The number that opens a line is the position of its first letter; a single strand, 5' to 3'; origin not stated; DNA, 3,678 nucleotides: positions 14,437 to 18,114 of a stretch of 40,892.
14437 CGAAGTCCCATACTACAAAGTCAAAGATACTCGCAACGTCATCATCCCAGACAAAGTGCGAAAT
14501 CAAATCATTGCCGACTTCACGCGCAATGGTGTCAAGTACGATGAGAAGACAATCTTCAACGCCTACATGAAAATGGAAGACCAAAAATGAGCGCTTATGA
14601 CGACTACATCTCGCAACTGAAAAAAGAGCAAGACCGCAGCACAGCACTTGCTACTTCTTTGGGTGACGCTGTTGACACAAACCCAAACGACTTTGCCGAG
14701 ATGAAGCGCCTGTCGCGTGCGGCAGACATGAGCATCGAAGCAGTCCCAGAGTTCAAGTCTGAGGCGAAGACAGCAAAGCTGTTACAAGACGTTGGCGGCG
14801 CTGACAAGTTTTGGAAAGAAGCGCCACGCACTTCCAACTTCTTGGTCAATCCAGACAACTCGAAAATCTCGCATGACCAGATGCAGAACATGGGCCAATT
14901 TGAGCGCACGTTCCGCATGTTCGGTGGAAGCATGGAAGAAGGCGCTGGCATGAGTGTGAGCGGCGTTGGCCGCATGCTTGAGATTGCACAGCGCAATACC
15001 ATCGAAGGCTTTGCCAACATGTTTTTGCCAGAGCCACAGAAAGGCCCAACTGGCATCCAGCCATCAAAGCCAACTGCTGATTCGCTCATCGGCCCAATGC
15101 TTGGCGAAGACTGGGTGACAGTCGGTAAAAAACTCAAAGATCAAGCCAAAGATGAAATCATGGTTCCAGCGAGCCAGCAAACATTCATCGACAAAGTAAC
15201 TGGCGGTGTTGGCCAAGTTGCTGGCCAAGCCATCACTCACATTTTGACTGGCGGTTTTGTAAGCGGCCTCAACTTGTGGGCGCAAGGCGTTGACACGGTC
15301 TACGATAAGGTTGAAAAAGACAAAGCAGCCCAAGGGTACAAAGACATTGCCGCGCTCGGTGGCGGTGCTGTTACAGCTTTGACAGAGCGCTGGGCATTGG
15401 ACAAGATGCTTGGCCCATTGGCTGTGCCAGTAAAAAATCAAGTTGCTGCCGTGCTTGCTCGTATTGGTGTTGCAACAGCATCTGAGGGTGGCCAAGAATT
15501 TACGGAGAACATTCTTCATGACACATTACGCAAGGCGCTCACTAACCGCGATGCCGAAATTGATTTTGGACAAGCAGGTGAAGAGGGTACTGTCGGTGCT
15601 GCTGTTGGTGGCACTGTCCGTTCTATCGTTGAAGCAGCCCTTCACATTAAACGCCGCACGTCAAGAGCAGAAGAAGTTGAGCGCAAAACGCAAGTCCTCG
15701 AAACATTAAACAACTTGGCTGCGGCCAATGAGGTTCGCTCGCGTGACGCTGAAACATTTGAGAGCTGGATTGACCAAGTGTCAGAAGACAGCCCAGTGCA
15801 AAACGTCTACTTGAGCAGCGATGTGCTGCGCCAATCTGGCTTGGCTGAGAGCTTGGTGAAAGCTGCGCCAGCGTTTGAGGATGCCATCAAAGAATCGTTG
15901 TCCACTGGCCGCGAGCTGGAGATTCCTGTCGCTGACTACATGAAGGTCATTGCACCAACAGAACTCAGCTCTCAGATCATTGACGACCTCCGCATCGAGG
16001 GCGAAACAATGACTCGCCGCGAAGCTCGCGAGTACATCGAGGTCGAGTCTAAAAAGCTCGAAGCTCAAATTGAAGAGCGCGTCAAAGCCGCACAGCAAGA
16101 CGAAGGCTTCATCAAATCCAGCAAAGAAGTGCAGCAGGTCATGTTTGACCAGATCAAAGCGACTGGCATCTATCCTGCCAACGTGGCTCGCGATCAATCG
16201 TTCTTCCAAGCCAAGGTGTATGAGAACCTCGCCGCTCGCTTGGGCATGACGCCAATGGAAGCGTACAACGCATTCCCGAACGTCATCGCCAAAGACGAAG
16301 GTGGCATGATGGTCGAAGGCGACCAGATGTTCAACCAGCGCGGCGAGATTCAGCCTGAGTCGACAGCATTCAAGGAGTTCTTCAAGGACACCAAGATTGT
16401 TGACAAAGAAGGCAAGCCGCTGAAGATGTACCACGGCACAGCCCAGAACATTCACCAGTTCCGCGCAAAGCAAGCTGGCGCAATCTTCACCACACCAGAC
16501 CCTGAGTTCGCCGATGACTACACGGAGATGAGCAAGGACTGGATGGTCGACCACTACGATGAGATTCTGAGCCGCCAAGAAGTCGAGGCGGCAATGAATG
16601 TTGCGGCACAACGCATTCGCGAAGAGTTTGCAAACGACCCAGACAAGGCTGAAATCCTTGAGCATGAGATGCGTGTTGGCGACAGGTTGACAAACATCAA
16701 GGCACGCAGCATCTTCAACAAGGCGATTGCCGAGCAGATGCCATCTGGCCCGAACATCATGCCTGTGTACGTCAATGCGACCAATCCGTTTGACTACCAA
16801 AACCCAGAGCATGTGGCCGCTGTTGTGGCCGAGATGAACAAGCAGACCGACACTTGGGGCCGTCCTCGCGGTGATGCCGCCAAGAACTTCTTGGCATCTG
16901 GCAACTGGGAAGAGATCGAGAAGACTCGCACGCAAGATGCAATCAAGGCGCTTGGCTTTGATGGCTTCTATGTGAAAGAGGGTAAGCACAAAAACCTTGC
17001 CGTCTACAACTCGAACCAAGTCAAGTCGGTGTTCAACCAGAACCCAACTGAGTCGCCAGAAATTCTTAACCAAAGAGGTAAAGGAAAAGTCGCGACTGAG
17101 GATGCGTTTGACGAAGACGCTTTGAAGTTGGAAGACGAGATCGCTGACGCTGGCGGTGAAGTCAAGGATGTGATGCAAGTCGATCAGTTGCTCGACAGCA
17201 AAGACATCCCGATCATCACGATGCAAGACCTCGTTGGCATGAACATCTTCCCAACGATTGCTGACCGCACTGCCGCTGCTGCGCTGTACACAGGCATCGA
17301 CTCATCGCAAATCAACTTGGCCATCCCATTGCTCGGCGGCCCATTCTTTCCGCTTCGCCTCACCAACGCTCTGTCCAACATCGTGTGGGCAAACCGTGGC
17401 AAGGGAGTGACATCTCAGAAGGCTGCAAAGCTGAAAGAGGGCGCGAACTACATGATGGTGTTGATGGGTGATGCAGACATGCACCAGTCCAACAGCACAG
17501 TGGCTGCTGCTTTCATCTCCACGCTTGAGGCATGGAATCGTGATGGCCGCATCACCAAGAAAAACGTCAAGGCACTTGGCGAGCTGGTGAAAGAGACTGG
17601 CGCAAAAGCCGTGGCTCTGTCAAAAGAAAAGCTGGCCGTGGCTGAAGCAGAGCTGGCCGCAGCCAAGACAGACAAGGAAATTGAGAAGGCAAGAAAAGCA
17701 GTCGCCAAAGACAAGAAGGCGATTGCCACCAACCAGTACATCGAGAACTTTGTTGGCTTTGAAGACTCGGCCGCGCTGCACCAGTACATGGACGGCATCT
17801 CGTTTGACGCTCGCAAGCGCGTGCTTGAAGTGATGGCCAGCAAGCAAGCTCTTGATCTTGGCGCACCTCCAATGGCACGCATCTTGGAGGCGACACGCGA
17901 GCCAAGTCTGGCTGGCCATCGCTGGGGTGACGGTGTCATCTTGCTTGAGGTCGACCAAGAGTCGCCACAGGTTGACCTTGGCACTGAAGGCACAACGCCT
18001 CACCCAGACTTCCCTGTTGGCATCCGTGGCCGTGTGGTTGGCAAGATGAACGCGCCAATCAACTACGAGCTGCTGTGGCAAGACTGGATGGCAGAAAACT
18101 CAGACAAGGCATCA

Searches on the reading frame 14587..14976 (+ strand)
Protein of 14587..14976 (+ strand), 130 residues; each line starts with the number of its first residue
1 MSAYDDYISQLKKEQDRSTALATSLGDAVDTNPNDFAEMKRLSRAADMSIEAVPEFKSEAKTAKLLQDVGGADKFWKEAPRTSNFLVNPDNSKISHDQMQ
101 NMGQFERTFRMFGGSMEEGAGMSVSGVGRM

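Call 11: search_protein_families(library=pfam, proteins=[window:14587-14976:+], max_evalue=10)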
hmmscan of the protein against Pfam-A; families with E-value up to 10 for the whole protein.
window:14587-14976:+ (130 aa): 2 families
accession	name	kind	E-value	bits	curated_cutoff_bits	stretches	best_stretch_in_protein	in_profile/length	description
PF18834.6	LPD22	-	6.2e-14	52.5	28.6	1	22-115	4-93/97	Large polyvalent protein associated domain 22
PF11155.13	DUF2935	-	0.18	12.8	24.4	1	10-65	38-93/121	Domain of unknown function (DUF2935)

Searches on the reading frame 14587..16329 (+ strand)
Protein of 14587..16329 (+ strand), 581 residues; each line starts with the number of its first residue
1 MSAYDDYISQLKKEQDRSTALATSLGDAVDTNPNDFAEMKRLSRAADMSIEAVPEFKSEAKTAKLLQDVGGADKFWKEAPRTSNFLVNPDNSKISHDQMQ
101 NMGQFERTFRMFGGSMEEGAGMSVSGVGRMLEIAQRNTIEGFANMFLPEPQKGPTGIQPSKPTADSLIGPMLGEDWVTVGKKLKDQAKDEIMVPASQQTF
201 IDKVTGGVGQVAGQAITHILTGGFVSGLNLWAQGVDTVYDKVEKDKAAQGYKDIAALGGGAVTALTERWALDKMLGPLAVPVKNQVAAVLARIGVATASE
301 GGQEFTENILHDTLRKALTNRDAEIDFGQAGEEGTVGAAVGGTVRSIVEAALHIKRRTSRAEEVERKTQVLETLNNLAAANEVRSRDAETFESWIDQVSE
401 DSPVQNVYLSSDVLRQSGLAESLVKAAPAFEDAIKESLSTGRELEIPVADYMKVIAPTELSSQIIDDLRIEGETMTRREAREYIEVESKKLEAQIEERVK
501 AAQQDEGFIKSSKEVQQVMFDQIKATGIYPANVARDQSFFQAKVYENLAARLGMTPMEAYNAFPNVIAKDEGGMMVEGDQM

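Call 86: find_homologous_proteins(query=window:14587-16329:+, max_evalue=0.00001)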
Query window:14587-16329:+ (581 aa): 4 proteins with E <= 0.00001 among 8000 candidates.
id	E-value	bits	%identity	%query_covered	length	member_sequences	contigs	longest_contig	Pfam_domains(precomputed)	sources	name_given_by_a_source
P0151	2.3e-125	438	41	98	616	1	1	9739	PF18834.7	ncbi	ncbi:MAG: hypothetical protein E6Q97_27755, partial [Desulfurellales bacterium]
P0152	6.3e-59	218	46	28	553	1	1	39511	PF18834.7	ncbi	ncbi:hypothetical protein UFOVP1453_1, partial [uncultured Caudovirales phage]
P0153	2.1e-51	193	41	39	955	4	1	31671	PF18834.7,PF18760.8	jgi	jgi:hypothetical protein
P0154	4.0e-28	117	38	33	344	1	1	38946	-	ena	-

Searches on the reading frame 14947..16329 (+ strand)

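Call 11: search_protein_families(library=pfam, proteins=[window:14947-16329:+], max_evalue=10)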
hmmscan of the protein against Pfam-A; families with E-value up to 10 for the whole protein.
window:14947-16329:+ (461 aa): 1 family
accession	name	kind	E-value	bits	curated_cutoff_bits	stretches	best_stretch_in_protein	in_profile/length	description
PF21912.2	Glyco_transf_99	-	0.12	13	27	1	323-386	62-124/179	Glycosyltransferase 99 family N-terminal domain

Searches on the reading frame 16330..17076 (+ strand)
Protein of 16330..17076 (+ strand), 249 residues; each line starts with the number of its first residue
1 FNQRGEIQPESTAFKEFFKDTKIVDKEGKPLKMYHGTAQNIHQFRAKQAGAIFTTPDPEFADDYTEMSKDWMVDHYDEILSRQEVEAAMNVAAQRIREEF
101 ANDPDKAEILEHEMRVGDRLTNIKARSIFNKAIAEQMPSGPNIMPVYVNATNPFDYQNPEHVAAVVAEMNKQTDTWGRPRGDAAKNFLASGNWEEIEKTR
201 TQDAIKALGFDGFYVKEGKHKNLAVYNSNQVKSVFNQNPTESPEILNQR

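Call 11: search_protein_families(library=pfam, proteins=[window:16330-17076:+], max_evalue=10)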
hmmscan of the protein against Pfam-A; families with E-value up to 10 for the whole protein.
window:16330-17076:+ (249 aa): 1 family
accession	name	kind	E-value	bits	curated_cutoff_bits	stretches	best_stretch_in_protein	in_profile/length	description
PF18760.7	ART-PolyVal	-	9.3e-19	69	31.2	2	140-240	50-139/140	ADP-Ribosyltransferase in polyvalent proteins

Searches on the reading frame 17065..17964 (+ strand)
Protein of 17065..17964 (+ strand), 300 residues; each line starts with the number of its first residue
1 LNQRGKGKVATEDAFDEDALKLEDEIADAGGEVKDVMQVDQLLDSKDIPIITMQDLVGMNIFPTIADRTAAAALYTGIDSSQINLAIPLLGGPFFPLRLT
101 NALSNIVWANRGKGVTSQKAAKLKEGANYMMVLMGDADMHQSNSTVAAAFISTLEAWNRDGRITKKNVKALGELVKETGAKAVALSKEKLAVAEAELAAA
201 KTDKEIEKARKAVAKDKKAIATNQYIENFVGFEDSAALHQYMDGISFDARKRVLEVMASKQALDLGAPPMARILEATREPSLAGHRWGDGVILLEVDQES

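Call 11: search_protein_families(library=pfam, proteins=[window:17065-17964:+], max_evalue=10)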
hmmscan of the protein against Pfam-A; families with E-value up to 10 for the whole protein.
window:17065-17964:+ (300 aa): 3 families
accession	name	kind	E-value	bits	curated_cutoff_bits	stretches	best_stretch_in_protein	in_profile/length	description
PF06685.17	DUF1186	-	0.0075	16.3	22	1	140-254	123-237/247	Protein of unknown function (DUF1186)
PF19566.4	Snx8_BAR_dom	-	0.05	13.5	27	1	150-229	132-203/258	Sorting nexin 8/Mvp1 BAR domain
PF16576.10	HlyD_D23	-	0.056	13.2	30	1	160-217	27-83/214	Barrel-sandwich domain of CusB or HlyD membrane-fusion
